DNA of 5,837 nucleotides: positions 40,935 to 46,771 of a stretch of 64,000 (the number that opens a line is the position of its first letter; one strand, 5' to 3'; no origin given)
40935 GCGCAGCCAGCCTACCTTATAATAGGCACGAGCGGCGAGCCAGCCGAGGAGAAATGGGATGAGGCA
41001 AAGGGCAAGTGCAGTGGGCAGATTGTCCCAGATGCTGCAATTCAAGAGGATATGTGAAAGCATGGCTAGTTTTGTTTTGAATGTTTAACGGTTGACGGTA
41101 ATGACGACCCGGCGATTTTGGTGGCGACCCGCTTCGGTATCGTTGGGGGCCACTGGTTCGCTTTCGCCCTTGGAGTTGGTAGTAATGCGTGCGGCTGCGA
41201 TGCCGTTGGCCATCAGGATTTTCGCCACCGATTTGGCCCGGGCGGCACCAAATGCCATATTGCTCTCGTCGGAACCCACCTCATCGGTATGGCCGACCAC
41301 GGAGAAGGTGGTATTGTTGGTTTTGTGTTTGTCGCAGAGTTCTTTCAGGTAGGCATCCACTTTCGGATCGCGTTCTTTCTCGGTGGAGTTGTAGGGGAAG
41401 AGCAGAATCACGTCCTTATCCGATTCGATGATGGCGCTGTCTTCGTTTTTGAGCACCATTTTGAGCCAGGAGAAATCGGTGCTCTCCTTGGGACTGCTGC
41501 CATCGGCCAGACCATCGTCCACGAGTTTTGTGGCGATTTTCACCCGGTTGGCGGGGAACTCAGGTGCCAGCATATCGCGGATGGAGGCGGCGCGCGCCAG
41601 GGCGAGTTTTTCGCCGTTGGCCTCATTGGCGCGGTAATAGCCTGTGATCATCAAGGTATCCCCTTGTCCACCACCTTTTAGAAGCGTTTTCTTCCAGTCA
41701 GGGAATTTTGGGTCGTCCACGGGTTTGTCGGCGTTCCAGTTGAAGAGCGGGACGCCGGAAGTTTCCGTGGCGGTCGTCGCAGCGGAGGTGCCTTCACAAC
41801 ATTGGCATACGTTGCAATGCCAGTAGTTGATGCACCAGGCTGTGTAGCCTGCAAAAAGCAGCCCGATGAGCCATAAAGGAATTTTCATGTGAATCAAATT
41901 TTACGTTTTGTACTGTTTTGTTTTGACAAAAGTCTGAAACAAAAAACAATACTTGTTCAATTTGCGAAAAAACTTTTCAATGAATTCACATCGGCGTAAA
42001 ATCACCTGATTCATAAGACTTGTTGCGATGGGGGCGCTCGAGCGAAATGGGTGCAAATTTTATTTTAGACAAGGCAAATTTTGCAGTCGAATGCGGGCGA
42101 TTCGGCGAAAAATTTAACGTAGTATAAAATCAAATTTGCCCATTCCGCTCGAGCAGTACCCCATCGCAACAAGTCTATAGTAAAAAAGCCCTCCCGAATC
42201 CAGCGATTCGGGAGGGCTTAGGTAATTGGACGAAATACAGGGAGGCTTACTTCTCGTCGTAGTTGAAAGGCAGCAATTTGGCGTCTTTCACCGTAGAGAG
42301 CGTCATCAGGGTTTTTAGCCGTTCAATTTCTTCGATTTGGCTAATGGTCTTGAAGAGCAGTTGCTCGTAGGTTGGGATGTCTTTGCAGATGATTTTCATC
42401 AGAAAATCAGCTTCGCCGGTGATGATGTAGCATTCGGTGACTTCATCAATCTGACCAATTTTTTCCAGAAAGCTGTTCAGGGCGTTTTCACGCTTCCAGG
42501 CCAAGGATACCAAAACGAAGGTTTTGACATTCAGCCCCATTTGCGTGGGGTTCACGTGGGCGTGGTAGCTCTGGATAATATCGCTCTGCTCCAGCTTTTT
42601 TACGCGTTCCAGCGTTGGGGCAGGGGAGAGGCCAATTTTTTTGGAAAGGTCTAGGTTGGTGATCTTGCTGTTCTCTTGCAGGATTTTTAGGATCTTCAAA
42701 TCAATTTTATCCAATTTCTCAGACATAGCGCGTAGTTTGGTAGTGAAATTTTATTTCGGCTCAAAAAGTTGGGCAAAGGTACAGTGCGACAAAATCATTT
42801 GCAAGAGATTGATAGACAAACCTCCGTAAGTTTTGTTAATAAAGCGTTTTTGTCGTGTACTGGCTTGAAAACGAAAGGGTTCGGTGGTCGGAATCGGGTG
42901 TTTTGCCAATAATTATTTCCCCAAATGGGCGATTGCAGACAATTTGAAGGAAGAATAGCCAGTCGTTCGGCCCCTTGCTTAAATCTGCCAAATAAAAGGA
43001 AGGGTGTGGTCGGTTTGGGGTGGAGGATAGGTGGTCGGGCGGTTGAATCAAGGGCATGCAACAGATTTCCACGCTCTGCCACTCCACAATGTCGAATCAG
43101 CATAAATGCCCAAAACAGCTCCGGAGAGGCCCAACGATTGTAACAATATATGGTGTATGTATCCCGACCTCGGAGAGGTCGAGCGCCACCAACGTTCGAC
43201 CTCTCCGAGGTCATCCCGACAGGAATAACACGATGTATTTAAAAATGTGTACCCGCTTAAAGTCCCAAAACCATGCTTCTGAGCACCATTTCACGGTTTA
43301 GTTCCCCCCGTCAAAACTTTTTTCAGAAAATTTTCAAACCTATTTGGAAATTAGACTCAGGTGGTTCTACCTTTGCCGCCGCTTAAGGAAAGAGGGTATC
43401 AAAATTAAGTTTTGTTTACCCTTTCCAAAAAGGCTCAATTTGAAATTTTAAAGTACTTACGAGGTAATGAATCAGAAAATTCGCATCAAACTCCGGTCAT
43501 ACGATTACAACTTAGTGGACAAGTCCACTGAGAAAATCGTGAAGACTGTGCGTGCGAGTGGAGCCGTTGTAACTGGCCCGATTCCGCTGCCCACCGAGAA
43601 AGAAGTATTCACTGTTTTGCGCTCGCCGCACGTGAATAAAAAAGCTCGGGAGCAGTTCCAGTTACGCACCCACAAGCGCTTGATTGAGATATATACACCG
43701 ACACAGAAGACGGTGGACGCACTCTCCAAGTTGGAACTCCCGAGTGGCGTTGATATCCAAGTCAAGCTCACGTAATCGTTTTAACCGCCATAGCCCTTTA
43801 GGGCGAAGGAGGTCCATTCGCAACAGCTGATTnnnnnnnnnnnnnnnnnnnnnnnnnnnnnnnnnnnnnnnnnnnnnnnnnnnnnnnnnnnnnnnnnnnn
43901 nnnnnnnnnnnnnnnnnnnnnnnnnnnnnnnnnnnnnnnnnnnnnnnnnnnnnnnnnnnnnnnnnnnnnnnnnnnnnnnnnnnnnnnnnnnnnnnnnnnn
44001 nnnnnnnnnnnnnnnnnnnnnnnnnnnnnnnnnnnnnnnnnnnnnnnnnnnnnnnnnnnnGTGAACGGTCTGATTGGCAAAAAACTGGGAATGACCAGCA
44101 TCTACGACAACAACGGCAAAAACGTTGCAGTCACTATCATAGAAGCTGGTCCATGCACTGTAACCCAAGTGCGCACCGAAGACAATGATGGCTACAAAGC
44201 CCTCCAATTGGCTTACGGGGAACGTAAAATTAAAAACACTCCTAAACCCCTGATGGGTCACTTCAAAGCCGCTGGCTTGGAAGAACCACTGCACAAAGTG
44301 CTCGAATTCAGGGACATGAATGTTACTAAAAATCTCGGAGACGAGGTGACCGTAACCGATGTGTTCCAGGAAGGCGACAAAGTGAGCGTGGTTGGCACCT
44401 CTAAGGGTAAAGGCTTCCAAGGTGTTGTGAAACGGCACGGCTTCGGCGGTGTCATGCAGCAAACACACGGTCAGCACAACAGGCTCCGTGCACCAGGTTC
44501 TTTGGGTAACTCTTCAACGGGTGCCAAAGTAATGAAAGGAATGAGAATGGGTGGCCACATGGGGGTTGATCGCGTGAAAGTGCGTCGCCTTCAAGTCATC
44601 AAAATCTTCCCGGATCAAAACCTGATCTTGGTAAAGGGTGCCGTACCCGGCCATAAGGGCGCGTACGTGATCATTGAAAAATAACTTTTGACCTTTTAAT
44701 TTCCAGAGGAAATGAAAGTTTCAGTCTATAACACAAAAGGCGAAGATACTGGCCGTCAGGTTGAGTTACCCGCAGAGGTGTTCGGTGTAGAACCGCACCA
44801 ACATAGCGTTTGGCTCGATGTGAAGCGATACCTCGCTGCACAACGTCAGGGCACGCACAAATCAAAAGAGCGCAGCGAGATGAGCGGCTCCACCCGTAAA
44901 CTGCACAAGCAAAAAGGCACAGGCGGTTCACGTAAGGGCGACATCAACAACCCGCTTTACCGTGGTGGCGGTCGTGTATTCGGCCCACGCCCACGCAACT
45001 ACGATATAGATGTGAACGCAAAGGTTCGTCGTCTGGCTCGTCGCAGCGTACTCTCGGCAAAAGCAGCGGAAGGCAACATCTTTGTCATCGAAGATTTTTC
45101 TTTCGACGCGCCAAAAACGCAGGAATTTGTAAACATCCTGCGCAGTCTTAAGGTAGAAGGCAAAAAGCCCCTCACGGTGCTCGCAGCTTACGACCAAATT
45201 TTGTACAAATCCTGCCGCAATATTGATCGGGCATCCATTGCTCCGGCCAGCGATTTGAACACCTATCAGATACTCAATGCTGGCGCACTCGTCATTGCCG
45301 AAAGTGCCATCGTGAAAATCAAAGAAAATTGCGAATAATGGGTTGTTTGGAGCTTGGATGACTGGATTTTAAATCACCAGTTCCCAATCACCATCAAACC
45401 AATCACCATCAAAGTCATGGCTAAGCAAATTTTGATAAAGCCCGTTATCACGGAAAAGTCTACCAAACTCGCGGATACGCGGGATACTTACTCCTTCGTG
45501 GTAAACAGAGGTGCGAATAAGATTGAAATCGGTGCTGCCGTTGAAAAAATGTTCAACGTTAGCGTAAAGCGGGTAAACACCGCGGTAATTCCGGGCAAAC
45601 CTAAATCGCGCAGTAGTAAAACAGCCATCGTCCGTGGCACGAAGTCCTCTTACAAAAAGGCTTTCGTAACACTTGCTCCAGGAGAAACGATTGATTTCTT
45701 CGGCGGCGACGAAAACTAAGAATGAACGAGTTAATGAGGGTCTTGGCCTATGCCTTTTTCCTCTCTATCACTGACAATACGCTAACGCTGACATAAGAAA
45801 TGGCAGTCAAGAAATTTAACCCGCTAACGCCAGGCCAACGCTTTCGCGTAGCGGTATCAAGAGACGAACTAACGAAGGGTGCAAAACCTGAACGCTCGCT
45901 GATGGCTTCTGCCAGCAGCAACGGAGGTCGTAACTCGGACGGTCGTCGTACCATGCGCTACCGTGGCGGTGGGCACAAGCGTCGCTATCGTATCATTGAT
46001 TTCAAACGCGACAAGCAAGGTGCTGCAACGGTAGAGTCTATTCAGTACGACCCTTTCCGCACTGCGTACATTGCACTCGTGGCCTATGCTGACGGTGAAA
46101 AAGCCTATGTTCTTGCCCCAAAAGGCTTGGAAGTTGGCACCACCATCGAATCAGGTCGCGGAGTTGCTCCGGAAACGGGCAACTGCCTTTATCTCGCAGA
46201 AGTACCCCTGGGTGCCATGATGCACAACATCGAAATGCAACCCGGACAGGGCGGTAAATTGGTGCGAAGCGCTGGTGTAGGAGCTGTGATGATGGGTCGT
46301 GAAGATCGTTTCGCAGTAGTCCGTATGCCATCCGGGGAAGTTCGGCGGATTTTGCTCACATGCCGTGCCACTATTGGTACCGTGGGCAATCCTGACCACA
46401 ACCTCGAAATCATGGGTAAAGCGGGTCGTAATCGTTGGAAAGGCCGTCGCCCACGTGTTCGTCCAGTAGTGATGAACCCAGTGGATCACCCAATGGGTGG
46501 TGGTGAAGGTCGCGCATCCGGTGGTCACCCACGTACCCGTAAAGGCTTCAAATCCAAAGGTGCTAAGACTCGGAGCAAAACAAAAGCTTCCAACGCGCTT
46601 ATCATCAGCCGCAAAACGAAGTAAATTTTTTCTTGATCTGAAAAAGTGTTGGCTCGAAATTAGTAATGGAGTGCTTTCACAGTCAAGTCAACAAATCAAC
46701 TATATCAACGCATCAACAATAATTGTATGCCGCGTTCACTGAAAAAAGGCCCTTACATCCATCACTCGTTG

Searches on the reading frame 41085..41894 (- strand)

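Call 33: search_protein_families(library=pfam, proteins=[window:41085-41894:-], max_evalue=0.001)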
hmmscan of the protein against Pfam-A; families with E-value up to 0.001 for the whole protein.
window:41085-41894:- (269 aa): 1 family
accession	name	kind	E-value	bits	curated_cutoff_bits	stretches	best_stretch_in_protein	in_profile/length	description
PF00691.25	OmpA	-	1.1e-19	71.1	27.2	1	177-261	11-98/98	OmpA family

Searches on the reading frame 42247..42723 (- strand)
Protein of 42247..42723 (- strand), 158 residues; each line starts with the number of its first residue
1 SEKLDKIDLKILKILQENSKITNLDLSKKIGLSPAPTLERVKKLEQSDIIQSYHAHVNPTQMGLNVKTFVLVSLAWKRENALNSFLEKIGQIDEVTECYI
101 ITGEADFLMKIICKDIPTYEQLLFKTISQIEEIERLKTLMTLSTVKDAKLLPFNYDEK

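Call 33: search_protein_families(library=pfam, proteins=[window:42247-42723:-], max_evalue=0.001)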
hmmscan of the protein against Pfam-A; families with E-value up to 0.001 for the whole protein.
window:42247-42723:- (158 aa): 4 families
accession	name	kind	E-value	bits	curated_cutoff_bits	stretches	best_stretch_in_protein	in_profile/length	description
PF01037.27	AsnC_trans_reg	-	5.2e-18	65.2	25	1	71-144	2-73/73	Lrp/AsnC ligand binding domain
PF13412.12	HTH_24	-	5.3e-18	64.8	21.9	1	4-51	1-48/48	Winged helix-turn-helix DNA-binding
PF13404.12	HTH_AsnC-type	-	1.6e-15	57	27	1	4-45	1-42/42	AsnC-type helix-turn-helix domain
PF01047.28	MarR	-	2.6e-05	24.5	24.6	1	9-54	6-51/59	MarR family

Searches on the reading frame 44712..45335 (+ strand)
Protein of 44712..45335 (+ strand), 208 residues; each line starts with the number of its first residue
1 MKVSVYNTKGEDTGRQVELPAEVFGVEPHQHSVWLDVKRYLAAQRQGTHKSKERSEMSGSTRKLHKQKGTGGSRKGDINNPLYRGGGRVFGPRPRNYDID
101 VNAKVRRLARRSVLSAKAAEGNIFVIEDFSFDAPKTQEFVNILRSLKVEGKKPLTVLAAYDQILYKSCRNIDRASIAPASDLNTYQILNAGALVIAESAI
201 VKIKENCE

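Call 33: search_protein_families(library=pfam, proteins=[window:44712-45335:+], max_evalue=0.001)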
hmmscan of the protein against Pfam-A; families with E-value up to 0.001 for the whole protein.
window:44712-45335:+ (208 aa): 1 family
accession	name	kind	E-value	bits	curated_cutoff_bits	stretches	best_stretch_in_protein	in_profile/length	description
PF00573.27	Ribosomal_L4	-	5.2e-65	219.1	25.8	1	17-205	1-189/190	Ribosomal protein L4/L1 family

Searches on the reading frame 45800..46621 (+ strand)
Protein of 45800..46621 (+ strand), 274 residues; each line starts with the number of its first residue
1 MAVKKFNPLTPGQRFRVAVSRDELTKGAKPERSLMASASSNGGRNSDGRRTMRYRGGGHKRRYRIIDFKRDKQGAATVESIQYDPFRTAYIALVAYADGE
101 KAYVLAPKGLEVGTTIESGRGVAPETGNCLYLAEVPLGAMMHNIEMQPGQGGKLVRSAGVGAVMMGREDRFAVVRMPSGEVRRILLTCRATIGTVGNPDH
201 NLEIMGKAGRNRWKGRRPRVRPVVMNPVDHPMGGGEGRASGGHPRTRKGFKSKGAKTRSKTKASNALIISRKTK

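Call 58: search_protein_families(library=pfam, proteins=[window:45800-46621:+], max_evalue=0.00001)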
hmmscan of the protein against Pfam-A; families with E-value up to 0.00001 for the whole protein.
window:45800-46621:+ (274 aa): 2 families
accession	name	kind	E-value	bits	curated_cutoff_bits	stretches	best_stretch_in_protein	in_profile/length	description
PF03947.24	Ribosomal_L2_C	-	1.8e-49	167.4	33.7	1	126-249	2-126/126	Ribosomal Proteins L2, C-terminal domain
PF00181.30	Ribosomal_L2_N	-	1.5e-32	111.9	23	1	43-118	1-77/77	Ribosomal Proteins L2, RNA binding N-terminal domain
